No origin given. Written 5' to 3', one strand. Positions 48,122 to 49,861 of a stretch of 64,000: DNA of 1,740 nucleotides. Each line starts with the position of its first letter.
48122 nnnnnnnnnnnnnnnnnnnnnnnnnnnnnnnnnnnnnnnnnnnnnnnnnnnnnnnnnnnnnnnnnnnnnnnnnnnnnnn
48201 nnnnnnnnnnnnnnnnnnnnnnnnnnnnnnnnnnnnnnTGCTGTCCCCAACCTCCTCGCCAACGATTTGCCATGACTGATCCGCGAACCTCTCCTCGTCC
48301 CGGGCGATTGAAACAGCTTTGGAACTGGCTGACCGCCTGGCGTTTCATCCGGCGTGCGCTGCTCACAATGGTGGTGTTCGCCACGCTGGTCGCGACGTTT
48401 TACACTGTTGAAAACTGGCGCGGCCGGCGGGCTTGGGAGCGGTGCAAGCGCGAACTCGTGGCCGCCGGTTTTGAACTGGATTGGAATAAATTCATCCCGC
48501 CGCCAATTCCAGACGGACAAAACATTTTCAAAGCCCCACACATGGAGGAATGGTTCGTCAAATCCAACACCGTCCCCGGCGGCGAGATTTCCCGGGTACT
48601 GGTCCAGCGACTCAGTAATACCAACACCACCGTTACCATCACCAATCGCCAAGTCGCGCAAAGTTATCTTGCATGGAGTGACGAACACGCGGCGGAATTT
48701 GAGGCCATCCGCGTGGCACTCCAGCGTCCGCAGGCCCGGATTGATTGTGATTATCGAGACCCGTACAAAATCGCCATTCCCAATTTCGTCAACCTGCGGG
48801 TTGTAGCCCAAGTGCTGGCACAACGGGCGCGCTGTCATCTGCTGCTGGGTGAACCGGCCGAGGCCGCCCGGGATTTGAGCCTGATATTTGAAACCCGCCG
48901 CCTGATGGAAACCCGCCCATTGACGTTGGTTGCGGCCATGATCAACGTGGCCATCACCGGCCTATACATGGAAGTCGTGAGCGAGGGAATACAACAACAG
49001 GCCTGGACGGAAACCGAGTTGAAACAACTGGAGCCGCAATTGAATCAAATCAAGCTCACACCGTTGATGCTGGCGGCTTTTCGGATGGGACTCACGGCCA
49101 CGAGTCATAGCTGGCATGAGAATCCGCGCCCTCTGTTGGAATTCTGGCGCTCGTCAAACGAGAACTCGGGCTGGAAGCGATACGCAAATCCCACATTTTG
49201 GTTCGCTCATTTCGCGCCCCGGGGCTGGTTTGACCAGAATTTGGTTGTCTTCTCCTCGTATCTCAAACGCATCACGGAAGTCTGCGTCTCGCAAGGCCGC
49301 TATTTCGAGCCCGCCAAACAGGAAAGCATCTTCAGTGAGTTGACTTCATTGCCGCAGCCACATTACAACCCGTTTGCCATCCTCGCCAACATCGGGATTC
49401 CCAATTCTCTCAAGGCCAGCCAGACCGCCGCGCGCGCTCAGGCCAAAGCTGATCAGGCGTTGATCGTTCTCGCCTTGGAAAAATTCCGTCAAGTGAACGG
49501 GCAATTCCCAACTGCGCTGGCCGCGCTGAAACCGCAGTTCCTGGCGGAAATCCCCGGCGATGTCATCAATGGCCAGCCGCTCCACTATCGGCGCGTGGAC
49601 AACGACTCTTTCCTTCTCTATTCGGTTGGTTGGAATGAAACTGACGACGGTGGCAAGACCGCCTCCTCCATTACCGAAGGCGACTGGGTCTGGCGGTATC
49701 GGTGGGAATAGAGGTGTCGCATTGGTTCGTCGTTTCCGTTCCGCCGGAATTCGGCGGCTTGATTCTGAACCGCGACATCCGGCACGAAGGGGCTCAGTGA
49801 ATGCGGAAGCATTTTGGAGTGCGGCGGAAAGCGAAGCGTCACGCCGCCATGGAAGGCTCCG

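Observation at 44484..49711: Tandem duplication of an ECF sigma / anti-sigma / large membrane protein triplet whose third gene ends in a pseudopilin-like module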

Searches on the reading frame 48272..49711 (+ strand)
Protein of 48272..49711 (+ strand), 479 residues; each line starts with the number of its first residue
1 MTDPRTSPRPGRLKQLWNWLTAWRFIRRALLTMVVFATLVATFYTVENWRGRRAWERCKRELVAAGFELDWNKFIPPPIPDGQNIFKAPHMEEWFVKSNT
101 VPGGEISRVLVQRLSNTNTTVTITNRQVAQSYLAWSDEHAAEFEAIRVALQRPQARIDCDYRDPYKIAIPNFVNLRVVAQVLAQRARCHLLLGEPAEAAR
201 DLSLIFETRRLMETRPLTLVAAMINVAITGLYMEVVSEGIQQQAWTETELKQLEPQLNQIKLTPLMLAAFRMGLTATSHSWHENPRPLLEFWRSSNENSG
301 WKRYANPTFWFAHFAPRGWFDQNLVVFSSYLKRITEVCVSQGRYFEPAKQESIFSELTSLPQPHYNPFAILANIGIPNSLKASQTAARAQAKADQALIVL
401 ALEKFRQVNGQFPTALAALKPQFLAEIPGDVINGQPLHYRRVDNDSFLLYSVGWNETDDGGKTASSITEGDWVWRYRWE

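Call 3: search_protein_families(library=pfam, proteins=[window:48272-49711:+], max_evalue=1)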
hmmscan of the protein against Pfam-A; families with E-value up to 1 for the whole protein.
window:48272-49711:+ (479 aa): 2 families
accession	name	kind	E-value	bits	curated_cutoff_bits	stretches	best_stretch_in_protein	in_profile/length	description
PF25392.1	MS_channel_TM1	-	0.27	11.7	27.1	1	217-274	4-59/79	Mechanosensitive ion channel, transmembrane helix 1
PF07721.20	TPR_4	-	0.29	12.3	27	0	179-200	1-22/26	Tetratricopeptide repeat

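Call 4: search_protein_families(library=ncbifam, proteins=[window:48272-49711:+], max_evalue=1)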
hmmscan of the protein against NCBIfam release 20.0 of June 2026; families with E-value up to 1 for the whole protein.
window:48272-49711:+ (479 aa): 1 family
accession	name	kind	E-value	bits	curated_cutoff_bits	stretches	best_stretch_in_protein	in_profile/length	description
TIGR01710.1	typeII_sec_gspG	equivalog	2.8e-05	24.2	88.85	1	370-420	17-67/134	type II secretion system major pseudopilin GspG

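Call 8: find_homologous_proteins(query=window:48272-49711:+)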
Query window:48272-49711:+ (479 aa): 1575 proteins with E <= 0.001 among 8000 candidates; the best 120 are listed.
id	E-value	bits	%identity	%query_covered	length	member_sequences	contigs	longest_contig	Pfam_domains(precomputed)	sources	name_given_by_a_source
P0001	0.0e+0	1107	100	100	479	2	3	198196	-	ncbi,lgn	-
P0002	1.2e-259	880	80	99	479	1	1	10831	-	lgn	-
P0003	8.2e-154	531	54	99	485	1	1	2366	-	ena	-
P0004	1.7e-132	461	48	94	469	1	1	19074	-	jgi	jgi:hypothetical protein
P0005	5.8e-129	449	45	99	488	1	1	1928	-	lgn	-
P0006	3.9e-127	443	45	97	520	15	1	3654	-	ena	-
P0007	7.0e-127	442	46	99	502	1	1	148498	-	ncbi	ncbi:MAG: hypothetical protein QM813_15525 [Verrucomicrobiota bacterium]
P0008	8.1e-127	442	46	99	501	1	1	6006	-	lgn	-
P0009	2.1e-126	441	46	98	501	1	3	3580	-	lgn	-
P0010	1.2e-125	438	47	95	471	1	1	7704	-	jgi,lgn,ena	-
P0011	1.1e-124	435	45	94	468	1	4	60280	-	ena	-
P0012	4.1e-124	433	45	95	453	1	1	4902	-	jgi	jgi:hypothetical protein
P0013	1.0e-123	432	46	94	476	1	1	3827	-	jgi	jgi:hypothetical protein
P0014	1.6e-123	431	45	99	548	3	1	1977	-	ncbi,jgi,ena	jgi:hypothetical protein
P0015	2.8e-123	430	45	99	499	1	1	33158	-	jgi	jgi:hypothetical protein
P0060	5.3e-116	406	45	72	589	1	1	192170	-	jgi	jgi:hypothetical protein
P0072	1.4e-114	402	44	94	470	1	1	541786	-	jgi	jgi:hypothetical protein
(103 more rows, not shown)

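Call 10: find_encoding_contigs(protein=P0001, flank=10000, max_places=3)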
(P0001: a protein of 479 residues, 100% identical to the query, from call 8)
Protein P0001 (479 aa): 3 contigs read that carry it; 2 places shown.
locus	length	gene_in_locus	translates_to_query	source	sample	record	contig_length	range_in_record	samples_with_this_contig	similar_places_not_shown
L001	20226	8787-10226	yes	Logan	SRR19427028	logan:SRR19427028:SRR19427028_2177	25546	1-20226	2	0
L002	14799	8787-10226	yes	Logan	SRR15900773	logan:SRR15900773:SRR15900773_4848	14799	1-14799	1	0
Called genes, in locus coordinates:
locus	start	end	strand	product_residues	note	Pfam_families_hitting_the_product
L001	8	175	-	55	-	-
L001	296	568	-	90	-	-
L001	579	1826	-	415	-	PF13604:AAA_30 (weak)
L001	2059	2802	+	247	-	PF17194:AbiEi_3_N, PF13338:AbiEi_4 (weak), PF11459:AbiEi_3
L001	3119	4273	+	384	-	PF13784:Fic_N, PF02661:Fic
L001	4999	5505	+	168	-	PF04542:Sigma70_r2, PF08281:Sigma70_r4_2, PF04545:Sigma70_r4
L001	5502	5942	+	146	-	-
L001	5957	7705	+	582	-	-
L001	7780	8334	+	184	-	PF07638:Sigma70_ECF (faint), PF04542:Sigma70_r2, PF08281:Sigma70_r4_2, PF04545:Sigma70_r4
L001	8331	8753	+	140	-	-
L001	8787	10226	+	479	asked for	-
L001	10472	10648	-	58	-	-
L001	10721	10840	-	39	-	-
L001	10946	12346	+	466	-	PF10518:TAT_signal (weak), PF01408:GFO_IDH_MocA, PF19051:GFO_IDH_MocA_C2, PF22725:GFO_IDH_MocA_C3, PF02894:GFO_IDH_MocA_C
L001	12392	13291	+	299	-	PF09992:NAGPA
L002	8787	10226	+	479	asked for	-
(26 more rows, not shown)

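Call 12: find_related_loci(query=A1, collection=genome_contigs, flank=6000)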
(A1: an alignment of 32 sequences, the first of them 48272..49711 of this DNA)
Query A1 (479 aa) in genome_contigs; peptide patterns used: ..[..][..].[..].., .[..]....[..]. (x = any residue, [..] = any of these).
599 stretches matched a pattern (row limit reached: there are more); 543 encode a relative of the query (tblastn E <= 1e-3); the best 80 are kept; 80 distinct loci.
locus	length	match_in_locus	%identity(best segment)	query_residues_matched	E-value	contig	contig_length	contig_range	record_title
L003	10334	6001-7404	46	21-475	2e-129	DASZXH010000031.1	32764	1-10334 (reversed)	MAG TPA_asm: Verrucomicrobiia bacterium isolate SMAG_U6178 k141_763558, whole genome shotgun sequence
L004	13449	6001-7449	43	1-476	4e-128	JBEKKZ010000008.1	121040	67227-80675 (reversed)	MAG: Verrucomicrobiota bacterium isolate SPRUCE 359 SPRUCE_359_8, whole genome shotgun sequence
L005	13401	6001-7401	44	13-474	9e-125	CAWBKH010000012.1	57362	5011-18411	MAG: uncultured Verrucomicrobiae bacterium isolate MFD03044.bin.1.108 genome assembly, contig: contig_84859, whole genom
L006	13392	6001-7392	42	21-474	3e-124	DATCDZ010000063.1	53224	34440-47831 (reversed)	MAG TPA_asm: Verrucomicrobiia bacterium isolate SMAG_U7740 k141_44456, whole genome shotgun sequence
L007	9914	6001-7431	43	9-476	1e-121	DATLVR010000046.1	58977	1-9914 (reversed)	MAG TPA_asm: Verrucomicrobiia bacterium isolate SMAG_U13197 k141_485203, whole genome shotgun sequence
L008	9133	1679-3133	43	1-474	1e-120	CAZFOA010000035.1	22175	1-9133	MAG TPA_asm: uncultured Verrucomicrobiota bacterium isolate binchicken_co54_484 genome assembly, contig: NODE_4096_lengt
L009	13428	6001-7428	44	21-475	6e-120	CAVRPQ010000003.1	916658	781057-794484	MAG: uncultured bacterium isolate MFD03044.bin.1.155 genome assembly, contig: contig_17507, whole genome shotgun sequenc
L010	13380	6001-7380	46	24-476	9e-118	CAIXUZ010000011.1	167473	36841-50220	MAG: uncultured Verrucomicrobia subdivision 3 bacterium isolate MJ-time_bin-1719 genome assembly, contig: bin-1719:11/82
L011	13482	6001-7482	42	3-475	1e-117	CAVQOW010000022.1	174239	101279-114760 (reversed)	MAG: uncultured Verrucomicrobiae bacterium isolate MFD01476.bin.2.132 genome assembly, contig: contig_84288, whole genom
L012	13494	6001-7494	45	1-475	8e-134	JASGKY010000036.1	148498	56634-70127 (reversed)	MAG: Verrucomicrobiota bacterium isolate 5N068 JMF-2111-06-0005.ont.bin.68_35, whole genome shotgun sequence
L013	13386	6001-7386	40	22-475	2e-116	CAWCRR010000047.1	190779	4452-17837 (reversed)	MAG: uncultured Verrucomicrobiae bacterium isolate MFD09286.bin.2.134 genome assembly, contig: contig_78219, whole genom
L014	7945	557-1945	42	23-475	4e-116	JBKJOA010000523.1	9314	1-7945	MAG: Limisphaerales bacterium isolate ant_bin.391 k117_2828283, whole genome shotgun sequence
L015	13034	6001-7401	43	19-475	8e-116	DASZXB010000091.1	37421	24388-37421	MAG TPA_asm: Verrucomicrobiia bacterium isolate SMAG_U6172 k141_1013582, whole genome shotgun sequence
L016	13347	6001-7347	42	28-476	1e-113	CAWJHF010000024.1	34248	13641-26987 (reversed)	MAG: uncultured Verrucomicrobiae bacterium isolate MFD01231.bin.1.64 genome assembly, contig: contig_41027, whole genome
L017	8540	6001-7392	42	26-474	1e-112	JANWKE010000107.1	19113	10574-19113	MAG: Verrucomicrobiia bacterium isolate CRAIB_MAG85 c_000000073777, whole genome shotgun sequence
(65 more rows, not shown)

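Call 28: predict_structure(alignment_id=A2)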
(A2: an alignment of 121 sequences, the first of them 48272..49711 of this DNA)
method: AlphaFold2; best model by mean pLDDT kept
length: 479 residues; sequences in the alignment: 121
mean_pLDDT: 90.9   pTM: 0.88
mean pLDDT of the five models: 90.9, 90.9, 90.9, 90.5, 89.6
residues with pLDDT >= 90: 354; 70-90: 94; 50-70: 27; < 50: 4
segments of 3 or more residues with pLDDT < 50: none
pLDDT, mean of each block of 10 residues (from residue 1): 54 80 90 97 98 98 97 97 98 90 70 96 97 98 98 97 95 97 98 98 98 96 97 96 94 96 95 97 92 76 88 95 97 89 86 94 80 94 94 93 93 92 88 78 85 87 81 67
secondary structure, 60 per line:
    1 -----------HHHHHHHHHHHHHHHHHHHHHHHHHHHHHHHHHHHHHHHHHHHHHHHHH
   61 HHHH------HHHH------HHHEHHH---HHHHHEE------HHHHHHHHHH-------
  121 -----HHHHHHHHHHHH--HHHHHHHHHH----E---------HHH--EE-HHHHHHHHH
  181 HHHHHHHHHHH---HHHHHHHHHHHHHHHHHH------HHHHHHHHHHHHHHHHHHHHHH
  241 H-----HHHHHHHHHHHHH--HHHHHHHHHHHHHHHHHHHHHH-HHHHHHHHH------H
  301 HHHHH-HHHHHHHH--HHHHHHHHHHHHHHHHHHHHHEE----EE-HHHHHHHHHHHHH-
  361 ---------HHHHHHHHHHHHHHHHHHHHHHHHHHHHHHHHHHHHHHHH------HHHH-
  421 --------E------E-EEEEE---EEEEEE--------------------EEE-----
elements in order: H12-64 H71-74 H91-95 H104-113 H126-137 H140-149 H172-191 H195-212 H219-241 H247-259 H262-283 H285-293 H300-305 H307-314 H317-337 H347-359 H370-409 H416-419 E438-442 E446-451 E472-474

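Call 31: search_solved_structures(query=A2, max_evalue=1, show_alignments=2)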
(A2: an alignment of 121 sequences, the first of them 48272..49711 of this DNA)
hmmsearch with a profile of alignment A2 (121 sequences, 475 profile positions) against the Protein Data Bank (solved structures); distinct sequences matched with E-value up to 1: 2.
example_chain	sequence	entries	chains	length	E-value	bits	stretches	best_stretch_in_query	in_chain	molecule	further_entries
5vgl_A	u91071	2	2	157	0.92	11.3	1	178-244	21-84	Lachrymatory-factor synthase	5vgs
5gte_A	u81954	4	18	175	0.95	11.3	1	177-244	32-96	Lachrymatory-factor synthase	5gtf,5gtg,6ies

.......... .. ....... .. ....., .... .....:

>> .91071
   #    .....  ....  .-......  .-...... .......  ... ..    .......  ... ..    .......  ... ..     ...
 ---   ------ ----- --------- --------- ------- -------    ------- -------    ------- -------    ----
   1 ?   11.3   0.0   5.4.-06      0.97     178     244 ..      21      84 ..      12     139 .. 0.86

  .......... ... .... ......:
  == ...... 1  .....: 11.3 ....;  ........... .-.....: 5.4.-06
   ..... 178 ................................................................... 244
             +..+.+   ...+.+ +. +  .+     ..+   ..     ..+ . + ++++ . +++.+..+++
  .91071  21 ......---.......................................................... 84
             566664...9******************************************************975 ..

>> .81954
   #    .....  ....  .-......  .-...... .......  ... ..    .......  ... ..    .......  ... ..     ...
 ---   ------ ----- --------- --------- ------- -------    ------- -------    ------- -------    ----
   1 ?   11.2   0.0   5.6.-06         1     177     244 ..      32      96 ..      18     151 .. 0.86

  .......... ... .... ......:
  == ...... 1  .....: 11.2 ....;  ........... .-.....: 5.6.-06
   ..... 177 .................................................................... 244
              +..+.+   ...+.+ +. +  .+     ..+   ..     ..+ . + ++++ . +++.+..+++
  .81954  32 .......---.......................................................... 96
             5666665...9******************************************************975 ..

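Call 40: search_protein_families(library=pfam, alignment_id=A1, max_evalue=0.01)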
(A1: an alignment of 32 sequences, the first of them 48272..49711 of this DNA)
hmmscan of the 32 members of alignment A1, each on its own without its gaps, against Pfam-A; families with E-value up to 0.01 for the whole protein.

A. member 1, window:48272-49711:+ (479 aa): 0 families

B. families by the number of members that match (of 32 scanned): 3 families
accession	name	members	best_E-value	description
PF16883.10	DUF5080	1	0.0017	Domain of unknown function (DUF5080)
PF02078.22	Synapsin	1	0.0018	Synapsin, N-terminal domain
PF00515.34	TPR_1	1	0.008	Tetratricopeptide repeat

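Call 41: search_protein_families(library=ncbifam, alignment_id=A1, max_evalue=0.01)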
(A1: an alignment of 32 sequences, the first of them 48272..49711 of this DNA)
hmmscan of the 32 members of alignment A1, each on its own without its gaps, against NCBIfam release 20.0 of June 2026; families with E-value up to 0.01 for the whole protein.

A. member 1, window:48272-49711:+ (479 aa): 1 family
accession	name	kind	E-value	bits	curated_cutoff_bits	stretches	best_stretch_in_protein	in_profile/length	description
TIGR01710.1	typeII_sec_gspG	equivalog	2.8e-05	24.2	88.85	0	370-420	17-67/134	type II secretion system major pseudopilin GspG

B. families by the number of members that match (of 32 scanned): 1 family
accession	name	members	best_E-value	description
TIGR01710.1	typeII_sec_gspG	17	1.5e-05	type II secretion system major pseudopilin GspG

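Call 49: search_protein_representatives(alignment_id=A1)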
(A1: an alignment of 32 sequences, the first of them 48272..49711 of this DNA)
Query: 32 sequences, 477 profile positions. Proteins with E-value up to 0.001 (for the whole library): 34149; up to 1e-10: 17263; up to 1e-30: 3562. The best 150 are listed.
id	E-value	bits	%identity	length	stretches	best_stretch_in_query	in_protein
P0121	1.4e-215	733.0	-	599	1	1-475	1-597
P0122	3.2e-215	731.7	-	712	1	1-476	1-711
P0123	1.9e-196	669.8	-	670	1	11-476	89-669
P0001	2.7e-195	666.0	-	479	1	11-475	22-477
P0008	6.4e-195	664.8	-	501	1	1-476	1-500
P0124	2.2e-194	663.0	-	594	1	1-475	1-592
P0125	4.1e-193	658.8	-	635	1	11-473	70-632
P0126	2.2e-192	656.4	-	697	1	1-474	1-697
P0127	4.1e-190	648.9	-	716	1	11-475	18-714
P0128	6.1e-190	648.4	-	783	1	11-474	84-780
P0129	1.3e-189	647.2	-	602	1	11-472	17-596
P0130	1.4e-187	640.6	-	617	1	10-474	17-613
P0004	4.4e-187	638.9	-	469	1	5-472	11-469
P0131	5.4e-187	638.6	-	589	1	11-474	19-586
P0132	1.7e-185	633.7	-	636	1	11-474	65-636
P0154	1.8e-173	594.0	-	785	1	10-474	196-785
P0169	6.6e-170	582.3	-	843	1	11-474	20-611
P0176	9.0e-168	575.3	-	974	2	108-474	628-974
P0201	2.2e-160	550.9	-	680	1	11-473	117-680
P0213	1.7e-155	534.8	-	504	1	109-474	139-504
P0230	2.5e-152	524.3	-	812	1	12-474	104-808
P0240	1.5e-149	515.2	-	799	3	104-356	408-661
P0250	2.1e-146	504.8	-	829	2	108-475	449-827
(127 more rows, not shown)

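Call 61: search_protein_families(library=pfam, proteins=[P0176, P0250, P0240, P0169, P0128, P0230, P0154, P0201, P0213], max_evalue=0.01)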
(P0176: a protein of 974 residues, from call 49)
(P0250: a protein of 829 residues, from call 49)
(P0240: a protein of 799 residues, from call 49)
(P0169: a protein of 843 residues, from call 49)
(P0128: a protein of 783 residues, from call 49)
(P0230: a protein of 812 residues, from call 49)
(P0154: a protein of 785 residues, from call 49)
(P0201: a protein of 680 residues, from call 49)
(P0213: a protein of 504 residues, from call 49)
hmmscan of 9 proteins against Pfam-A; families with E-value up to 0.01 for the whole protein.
P0176 (974 aa): 2 families
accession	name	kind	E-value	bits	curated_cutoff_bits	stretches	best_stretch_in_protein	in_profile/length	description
PF21305.2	type_II_gspD_N0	-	0.002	18.4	27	0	452-479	2-29/71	GspD-like, N0 domain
PF13240.11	Zn_Ribbon_1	-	0.0065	16.7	25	1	3-18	1-16/23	zinc-ribbon domain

P0250 (829 aa): 0 families

P0240 (799 aa): 2 families
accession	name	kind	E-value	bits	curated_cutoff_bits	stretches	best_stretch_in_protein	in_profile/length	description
PF07660.19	STN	-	2e-09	37.5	28.4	1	266-305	3-42/52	Secretin and TonB N terminus short domain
PF07719.23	TPR_2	-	0.00054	20.3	27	0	475-495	2-22/34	Tetratricopeptide repeat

P0169 (843 aa): 1 family
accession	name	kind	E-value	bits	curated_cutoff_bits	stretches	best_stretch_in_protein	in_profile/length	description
PF21305.2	type_II_gspD_N0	-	8.8e-05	22.7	27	1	769-832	3-66/71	GspD-like, N0 domain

P0128 (783 aa): 1 family
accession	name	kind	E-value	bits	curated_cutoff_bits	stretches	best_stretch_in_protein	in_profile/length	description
PF25592.1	DUF7937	-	0.0038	16.6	31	1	7-107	128-222/402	Domain of unknown function (DUF7937)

P0230 (812 aa): 0 families

P0154 (785 aa): 1 family
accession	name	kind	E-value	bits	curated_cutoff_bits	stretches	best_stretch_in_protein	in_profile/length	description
PF13567.11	DUF4131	-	0.0028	17.8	31.6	1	152-227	4-55/165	Domain of unknown function (DUF4131)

P0201 (680 aa): 0 families

P0213 (504 aa): 0 families
